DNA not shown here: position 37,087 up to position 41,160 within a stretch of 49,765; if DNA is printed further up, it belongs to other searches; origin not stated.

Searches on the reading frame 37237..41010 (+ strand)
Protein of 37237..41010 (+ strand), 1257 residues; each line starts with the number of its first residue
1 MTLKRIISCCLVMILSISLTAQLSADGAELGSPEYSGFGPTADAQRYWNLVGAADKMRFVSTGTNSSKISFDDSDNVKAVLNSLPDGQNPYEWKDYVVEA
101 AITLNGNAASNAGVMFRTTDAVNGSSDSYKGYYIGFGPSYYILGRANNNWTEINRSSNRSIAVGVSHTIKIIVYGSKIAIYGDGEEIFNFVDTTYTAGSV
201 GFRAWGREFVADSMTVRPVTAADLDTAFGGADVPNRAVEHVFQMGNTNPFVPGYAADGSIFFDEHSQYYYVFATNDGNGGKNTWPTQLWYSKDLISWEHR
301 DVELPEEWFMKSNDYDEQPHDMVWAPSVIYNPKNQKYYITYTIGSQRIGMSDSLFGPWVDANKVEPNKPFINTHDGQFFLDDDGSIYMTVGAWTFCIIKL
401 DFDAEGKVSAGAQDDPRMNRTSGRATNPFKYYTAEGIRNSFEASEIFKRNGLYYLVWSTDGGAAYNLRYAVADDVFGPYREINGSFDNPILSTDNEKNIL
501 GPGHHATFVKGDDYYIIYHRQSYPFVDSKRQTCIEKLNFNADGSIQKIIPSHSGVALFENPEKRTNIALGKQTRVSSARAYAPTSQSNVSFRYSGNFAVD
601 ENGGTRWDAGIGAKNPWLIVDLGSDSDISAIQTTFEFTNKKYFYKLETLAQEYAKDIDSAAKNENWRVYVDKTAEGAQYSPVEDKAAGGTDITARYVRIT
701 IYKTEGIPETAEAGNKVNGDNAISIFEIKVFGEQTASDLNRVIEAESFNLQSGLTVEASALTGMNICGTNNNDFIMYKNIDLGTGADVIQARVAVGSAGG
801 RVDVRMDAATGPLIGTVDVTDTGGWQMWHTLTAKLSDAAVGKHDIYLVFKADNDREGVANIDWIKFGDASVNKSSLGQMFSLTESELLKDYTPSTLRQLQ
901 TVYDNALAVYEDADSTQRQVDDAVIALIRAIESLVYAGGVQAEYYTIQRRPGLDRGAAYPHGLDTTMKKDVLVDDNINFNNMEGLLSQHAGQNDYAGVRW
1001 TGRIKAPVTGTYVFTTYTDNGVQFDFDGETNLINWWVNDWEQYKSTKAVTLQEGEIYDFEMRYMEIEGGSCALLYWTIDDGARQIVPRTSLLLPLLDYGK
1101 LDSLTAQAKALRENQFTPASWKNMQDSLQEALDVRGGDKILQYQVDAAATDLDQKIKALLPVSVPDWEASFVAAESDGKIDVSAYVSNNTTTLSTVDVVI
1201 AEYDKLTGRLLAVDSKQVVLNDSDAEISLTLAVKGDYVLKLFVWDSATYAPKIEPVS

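Call 20: search_protein_families(library=pfam, proteins=[window:37237-41010:+], max_evalue=0.0001)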
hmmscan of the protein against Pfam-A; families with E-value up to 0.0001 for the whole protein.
window:37237-41010:+ (1257 aa): 8 families
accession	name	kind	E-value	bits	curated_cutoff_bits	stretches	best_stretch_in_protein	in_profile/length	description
PF04616.20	Glyco_hydro_43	-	3e-33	115.8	32.2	1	247-544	2-287/288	Glycosyl hydrolases family 43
PF03422.21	CBM_6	-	1.8e-32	112.7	28.9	1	744-867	1-124/125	Carbohydrate binding module (family 6)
PF07691.17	PA14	-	3e-13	50.2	24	1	986-1087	36-144/147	PA14 domain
PF00754.31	F5_F8_type_C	-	4e-10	40.4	28.2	1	585-703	4-114/127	F5/8 type C domain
PF22633.2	F5_F8_type_C_2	-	3.9e-09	37.5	27.8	1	598-699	2-91/91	NedA-like, galactose-binding domain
PF07554.19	FIVAR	-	1.4e-07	32.5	29.2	0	885-934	18-70/71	FIVAR domain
PF18099.7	CBM_35_2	-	5.6e-07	30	23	1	761-851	14-102/112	Carbohydrate binding module (family 35)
PF06439.18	3keto-disac_hyd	-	2.4e-06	28.2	26.8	1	92-207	50-177/187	3-keto-disaccharide hydrolase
